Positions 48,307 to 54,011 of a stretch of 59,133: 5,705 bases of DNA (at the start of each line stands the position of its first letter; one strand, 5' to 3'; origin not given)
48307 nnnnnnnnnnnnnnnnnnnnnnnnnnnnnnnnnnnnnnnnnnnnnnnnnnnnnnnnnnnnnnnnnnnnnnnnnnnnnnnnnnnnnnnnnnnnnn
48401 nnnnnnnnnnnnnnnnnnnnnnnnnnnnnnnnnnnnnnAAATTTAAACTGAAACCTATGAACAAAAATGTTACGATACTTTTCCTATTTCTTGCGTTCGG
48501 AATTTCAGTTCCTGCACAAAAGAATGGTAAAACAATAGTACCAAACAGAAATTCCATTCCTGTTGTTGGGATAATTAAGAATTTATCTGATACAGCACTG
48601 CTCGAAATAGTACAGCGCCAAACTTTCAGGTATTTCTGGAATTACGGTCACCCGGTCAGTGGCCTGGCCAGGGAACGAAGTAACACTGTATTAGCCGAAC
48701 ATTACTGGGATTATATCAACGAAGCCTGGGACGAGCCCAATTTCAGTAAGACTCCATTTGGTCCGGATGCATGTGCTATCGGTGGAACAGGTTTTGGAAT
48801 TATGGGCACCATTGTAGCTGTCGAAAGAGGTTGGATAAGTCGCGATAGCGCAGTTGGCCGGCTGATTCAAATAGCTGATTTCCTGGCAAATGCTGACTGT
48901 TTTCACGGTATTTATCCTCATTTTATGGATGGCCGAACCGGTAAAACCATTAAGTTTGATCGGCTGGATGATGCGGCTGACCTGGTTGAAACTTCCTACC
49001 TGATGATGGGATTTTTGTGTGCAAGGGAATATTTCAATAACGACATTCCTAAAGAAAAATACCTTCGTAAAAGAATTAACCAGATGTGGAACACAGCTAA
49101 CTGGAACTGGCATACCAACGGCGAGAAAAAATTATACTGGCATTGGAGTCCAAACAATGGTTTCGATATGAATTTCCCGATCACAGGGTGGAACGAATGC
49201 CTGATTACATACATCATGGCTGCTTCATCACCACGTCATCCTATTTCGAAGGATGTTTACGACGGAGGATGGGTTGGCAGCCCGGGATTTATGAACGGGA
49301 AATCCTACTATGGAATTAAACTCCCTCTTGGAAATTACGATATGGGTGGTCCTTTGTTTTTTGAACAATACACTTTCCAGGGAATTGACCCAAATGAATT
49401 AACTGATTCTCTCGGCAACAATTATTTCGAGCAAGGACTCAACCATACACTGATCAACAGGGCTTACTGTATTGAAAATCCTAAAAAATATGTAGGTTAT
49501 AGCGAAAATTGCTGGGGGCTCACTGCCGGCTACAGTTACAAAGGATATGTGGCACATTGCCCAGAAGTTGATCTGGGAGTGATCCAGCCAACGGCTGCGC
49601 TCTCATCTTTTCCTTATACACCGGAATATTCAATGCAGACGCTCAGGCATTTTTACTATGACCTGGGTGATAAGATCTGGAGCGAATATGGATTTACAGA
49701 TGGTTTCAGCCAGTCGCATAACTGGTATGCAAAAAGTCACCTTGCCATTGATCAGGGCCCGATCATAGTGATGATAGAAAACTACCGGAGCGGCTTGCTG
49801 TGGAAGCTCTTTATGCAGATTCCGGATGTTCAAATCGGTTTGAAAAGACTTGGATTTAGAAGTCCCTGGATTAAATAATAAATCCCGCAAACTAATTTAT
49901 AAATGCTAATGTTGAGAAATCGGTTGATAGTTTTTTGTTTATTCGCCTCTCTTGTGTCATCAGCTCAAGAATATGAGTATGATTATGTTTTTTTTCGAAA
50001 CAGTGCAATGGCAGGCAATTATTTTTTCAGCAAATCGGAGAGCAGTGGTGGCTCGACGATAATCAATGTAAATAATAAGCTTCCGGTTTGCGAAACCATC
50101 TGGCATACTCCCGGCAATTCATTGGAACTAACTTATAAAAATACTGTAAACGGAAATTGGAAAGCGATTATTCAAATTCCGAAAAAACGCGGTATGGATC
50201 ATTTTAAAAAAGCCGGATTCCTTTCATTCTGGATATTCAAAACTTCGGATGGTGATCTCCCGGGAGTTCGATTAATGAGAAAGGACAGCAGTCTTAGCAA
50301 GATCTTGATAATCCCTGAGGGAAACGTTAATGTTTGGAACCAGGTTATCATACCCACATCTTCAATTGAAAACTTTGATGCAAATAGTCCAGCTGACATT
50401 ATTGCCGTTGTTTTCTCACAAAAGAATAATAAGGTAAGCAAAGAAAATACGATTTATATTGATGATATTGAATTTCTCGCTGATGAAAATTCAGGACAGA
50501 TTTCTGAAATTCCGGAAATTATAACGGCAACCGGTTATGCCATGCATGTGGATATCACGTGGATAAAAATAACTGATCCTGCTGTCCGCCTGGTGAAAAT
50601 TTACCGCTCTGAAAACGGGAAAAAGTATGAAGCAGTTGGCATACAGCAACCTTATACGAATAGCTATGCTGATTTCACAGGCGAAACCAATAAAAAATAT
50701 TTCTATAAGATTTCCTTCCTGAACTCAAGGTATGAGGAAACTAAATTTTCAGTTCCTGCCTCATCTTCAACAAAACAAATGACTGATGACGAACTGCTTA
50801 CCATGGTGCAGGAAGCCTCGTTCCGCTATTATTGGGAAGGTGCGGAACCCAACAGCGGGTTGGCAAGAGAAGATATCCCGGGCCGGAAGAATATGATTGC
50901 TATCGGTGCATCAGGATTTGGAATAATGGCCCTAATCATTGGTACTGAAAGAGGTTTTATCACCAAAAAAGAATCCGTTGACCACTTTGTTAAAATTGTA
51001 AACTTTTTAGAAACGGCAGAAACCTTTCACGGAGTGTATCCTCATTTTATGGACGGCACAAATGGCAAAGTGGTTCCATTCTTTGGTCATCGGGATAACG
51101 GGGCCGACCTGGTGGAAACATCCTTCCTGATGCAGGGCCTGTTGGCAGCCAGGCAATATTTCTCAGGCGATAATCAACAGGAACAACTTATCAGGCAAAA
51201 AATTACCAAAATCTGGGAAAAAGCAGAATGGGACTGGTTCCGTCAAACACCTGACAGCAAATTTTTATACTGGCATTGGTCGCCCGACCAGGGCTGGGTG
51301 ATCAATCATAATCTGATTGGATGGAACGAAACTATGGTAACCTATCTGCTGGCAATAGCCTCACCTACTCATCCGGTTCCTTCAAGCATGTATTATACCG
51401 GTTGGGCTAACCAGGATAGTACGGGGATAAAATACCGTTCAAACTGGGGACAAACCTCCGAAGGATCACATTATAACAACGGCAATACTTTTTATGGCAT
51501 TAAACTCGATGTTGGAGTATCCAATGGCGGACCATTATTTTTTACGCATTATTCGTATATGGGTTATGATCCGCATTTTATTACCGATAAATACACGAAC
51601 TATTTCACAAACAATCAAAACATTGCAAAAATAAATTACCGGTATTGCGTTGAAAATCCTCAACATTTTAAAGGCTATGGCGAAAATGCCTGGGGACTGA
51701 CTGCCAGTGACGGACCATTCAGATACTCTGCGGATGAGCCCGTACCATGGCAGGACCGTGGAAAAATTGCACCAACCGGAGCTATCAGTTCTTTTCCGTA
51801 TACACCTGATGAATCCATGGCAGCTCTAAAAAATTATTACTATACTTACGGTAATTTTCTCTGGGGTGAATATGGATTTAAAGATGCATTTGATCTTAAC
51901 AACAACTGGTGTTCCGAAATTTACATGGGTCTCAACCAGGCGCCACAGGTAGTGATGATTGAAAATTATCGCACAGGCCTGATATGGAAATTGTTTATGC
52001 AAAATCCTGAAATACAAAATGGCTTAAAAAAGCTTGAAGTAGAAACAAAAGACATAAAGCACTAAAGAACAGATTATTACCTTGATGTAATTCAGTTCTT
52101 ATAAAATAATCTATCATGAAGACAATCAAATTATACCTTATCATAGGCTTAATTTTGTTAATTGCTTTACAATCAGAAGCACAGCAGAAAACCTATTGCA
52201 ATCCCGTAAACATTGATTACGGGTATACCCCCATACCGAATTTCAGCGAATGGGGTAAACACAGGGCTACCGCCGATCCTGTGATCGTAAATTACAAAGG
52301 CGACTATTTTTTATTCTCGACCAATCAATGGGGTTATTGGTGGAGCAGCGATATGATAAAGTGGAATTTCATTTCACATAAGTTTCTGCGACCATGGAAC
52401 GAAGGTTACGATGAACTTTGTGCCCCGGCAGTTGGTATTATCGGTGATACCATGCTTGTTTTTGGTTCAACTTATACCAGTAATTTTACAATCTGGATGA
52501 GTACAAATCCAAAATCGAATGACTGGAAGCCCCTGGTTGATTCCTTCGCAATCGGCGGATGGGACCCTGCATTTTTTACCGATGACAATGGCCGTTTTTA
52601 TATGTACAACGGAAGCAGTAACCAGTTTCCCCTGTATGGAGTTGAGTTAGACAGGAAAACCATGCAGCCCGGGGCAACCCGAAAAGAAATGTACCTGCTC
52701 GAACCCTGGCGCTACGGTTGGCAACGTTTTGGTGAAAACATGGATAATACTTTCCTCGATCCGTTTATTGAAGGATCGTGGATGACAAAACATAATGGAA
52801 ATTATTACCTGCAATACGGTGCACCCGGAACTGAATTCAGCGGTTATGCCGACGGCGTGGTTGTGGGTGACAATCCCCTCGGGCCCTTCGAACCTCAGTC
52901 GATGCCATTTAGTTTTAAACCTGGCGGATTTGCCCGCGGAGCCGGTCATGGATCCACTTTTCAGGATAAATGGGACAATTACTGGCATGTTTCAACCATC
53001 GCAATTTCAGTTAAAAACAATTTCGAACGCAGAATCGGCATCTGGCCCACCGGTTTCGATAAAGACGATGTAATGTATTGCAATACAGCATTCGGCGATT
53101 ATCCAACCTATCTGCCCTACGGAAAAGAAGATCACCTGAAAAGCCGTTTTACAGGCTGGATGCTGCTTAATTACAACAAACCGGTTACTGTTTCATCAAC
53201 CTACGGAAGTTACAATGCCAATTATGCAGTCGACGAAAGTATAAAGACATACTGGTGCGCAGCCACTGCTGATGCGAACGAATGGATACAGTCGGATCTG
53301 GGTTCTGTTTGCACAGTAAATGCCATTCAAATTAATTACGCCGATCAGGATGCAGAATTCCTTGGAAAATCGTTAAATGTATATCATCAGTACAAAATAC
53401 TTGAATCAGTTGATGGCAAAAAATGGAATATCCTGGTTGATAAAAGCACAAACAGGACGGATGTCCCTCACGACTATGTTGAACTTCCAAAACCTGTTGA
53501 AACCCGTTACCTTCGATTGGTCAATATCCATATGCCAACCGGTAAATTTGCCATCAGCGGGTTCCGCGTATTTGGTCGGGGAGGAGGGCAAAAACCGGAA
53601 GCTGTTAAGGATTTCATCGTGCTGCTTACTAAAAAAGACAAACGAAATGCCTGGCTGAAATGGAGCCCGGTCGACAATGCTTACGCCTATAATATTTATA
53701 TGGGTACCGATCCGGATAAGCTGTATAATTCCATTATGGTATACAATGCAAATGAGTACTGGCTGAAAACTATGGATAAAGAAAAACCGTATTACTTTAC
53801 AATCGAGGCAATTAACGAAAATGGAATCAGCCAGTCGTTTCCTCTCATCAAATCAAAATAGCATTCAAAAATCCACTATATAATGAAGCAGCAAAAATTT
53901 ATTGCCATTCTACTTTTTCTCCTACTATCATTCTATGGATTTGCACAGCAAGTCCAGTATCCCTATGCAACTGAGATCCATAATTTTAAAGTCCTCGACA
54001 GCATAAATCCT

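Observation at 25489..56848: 31-kb SusC/SusD locus predicted to degrade beta-1,2-glucan, combining five GH144-like enzymes with a cytoplasmic phosphorylase route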

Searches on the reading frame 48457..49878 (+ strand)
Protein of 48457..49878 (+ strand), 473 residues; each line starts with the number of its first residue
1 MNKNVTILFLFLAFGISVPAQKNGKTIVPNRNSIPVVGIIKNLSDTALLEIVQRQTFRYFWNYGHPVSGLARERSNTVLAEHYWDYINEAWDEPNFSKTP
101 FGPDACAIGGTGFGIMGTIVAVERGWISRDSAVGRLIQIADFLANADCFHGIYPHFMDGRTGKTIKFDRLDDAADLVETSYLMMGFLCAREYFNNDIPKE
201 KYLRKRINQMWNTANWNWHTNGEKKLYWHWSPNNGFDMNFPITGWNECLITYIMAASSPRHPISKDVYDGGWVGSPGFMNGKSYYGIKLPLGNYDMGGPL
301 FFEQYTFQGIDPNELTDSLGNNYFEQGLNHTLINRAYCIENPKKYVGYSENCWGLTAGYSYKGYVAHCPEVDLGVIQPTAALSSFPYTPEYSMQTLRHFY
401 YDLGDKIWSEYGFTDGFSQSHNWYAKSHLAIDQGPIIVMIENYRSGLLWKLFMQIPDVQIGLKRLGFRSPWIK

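Call 4: search_protein_families(library=pfam, proteins=[window:48457-49878:+], max_evalue=0.001)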
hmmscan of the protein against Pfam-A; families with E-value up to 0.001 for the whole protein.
window:48457-49878:+ (473 aa): 1 family
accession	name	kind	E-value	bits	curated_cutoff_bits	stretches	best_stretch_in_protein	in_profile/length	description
PF10091.15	Glycoamylase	-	5.2e-76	255.5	27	1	239-456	1-221/221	Putative glucoamylase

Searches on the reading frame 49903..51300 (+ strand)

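Call 27: search_protein_families(library=pfam, proteins=[window:49903-51300:+], max_evalue=10)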
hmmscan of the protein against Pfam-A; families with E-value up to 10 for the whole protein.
window:49903-51300:+ (466 aa): 1 family
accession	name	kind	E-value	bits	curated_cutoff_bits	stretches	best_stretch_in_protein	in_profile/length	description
PF21582.3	CBM30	-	0.047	14.1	27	1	48-190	16-167/170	Carbohydrate binding domain 30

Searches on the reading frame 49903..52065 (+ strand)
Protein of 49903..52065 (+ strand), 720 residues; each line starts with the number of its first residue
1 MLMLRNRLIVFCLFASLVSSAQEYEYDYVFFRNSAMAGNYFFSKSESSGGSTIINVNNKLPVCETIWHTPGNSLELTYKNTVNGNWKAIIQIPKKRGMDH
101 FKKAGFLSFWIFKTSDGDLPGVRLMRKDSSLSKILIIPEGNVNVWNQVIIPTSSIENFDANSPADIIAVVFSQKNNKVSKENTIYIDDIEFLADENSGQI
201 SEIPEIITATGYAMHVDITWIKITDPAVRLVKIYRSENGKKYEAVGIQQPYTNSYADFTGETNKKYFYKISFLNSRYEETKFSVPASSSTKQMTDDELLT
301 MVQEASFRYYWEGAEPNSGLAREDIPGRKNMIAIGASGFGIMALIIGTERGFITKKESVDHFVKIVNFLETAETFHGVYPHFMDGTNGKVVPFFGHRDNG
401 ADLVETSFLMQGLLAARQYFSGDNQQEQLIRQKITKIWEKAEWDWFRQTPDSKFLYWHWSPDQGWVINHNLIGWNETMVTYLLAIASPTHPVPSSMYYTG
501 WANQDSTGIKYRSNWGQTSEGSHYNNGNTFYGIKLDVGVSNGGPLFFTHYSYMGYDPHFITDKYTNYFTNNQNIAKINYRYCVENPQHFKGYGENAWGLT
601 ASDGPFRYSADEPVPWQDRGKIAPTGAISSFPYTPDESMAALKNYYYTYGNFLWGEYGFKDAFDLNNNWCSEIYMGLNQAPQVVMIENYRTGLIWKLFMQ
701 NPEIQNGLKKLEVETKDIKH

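Call 4: search_protein_families(library=pfam, proteins=[window:49903-52065:+], max_evalue=0.001)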
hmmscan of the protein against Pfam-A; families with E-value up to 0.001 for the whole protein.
window:49903-52065:+ (720 aa): 1 family
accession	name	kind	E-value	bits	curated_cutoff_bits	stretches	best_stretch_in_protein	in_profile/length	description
PF10091.15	Glycoamylase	-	2e-68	230.7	27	1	468-702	1-221/221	Putative glucoamylase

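Call 16: search_protein_families(library=ncbifam, proteins=[window:49903-52065:+], max_evalue=0.001)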
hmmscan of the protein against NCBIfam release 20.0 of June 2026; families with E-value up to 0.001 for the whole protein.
window:49903-52065:+ (720 aa): 0 families

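Call 32: search_solved_structures(query=window:49903-52065:+, max_evalue=0.001, show_alignments=1)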
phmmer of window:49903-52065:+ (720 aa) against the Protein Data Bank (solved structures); distinct sequences matched with E-value up to 0.001: 7.
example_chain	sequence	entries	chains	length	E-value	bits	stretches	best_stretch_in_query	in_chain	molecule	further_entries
5z06_A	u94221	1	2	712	1.9e-246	823.1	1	23-712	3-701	BDI_3064 protein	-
4gl3_A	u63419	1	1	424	1.5e-137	463.1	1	285-712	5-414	putative glucoamylase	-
5gzk_A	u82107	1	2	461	8.1e-127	427.6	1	276-715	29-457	Uncharacterized protein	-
5gzh_A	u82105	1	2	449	1.1e-126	427.2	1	276-716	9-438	Endo-beta-1,2-glucanase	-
4qt9_A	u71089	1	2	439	4.9e-122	411.8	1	285-715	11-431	putative glucoamylase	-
3eu8_A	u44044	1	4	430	2.7e-121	409.3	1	288-714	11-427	putative glucoamylase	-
8xul_A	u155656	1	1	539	9.2e-46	159.6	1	298-710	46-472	XCC2207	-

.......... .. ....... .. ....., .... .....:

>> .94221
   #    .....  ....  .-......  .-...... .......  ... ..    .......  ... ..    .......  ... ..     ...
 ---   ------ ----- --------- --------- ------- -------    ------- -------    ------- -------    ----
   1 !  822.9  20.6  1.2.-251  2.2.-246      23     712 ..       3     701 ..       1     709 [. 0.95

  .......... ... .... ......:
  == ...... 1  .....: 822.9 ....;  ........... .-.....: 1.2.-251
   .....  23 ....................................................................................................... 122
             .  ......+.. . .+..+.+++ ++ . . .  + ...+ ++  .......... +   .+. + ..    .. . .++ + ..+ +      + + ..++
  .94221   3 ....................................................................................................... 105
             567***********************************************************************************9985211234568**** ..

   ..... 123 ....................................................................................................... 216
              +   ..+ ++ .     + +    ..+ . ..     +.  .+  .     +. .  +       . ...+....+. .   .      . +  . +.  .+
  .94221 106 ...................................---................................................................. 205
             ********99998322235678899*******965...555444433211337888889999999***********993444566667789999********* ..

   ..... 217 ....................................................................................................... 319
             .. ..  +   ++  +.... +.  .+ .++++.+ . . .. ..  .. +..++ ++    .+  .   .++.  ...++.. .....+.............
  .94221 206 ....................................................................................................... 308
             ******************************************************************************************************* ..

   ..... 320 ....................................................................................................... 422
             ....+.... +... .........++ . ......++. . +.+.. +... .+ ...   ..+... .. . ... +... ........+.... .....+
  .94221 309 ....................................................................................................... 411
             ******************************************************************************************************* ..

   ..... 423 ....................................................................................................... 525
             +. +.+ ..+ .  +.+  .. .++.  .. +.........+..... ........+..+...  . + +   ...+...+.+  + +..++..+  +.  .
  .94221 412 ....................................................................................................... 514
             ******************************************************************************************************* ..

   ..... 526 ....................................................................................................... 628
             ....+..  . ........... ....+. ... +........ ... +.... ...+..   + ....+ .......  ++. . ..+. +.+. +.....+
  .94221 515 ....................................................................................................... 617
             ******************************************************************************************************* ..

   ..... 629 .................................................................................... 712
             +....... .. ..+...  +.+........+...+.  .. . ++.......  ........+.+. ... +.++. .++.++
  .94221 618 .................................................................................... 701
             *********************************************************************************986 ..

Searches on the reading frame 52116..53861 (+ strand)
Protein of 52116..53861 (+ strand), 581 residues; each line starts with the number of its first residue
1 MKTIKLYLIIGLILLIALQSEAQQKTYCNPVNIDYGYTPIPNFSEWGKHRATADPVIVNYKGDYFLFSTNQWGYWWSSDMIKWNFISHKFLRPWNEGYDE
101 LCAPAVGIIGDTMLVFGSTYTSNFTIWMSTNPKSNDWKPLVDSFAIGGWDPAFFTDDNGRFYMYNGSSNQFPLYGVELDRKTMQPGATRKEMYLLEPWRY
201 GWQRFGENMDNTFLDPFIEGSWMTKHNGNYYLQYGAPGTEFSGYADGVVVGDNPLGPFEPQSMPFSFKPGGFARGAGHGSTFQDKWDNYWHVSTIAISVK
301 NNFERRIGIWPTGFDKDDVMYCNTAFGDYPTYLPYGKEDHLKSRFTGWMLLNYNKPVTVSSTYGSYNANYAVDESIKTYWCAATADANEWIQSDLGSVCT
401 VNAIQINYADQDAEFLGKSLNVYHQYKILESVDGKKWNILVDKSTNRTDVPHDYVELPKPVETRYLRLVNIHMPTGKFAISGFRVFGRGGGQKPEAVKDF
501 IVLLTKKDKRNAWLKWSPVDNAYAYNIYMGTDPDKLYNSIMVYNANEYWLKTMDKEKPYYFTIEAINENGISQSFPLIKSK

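Call 4: search_protein_families(library=pfam, proteins=[window:52116-53861:+], max_evalue=0.001)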
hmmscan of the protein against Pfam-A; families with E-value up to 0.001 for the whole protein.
window:52116-53861:+ (581 aa): 3 families
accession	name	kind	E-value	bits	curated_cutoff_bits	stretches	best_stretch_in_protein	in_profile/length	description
PF04616.20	Glyco_hydro_43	-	2.5e-19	70.2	32.2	1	52-318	10-286/288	Glycosyl hydrolases family 43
PF00754.31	F5_F8_type_C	-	1.4e-16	61.3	28.2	1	357-472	2-114/127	F5/8 type C domain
PF22633.2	F5_F8_type_C_2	-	9.8e-13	49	27.8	1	370-468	1-91/91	NedA-like, galactose-binding domain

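Call 15: search_solved_structures(query=window:52116-53861:+, max_evalue=0.001, show_alignments=0)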
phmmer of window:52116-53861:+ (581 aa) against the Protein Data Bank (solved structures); distinct sequences matched with E-value up to 0.001: 5.
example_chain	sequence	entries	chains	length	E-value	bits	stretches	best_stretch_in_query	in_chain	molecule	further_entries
5glk_A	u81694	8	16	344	7.9e-10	41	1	217-295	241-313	Glycoside hydrolase family 43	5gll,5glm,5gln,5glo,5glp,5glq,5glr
7jvh_A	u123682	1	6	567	3.6e-06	28.9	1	129-263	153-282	Glycoside Hydrolase Family 43_12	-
6xn0_A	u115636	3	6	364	1.4e-05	27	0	216-296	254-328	Xylosidase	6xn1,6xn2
4mlg_A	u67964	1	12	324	4.8e-05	25.2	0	217-264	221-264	Beta-xylosidase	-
4zxe_A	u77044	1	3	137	0.00099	20.8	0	352-409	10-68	Glucanase/Chitosanase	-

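Call 16: search_protein_families(library=ncbifam, proteins=[window:52116-53861:+], max_evalue=0.001)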
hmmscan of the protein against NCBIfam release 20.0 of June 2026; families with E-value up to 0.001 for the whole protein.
window:52116-53861:+ (581 aa): 0 families
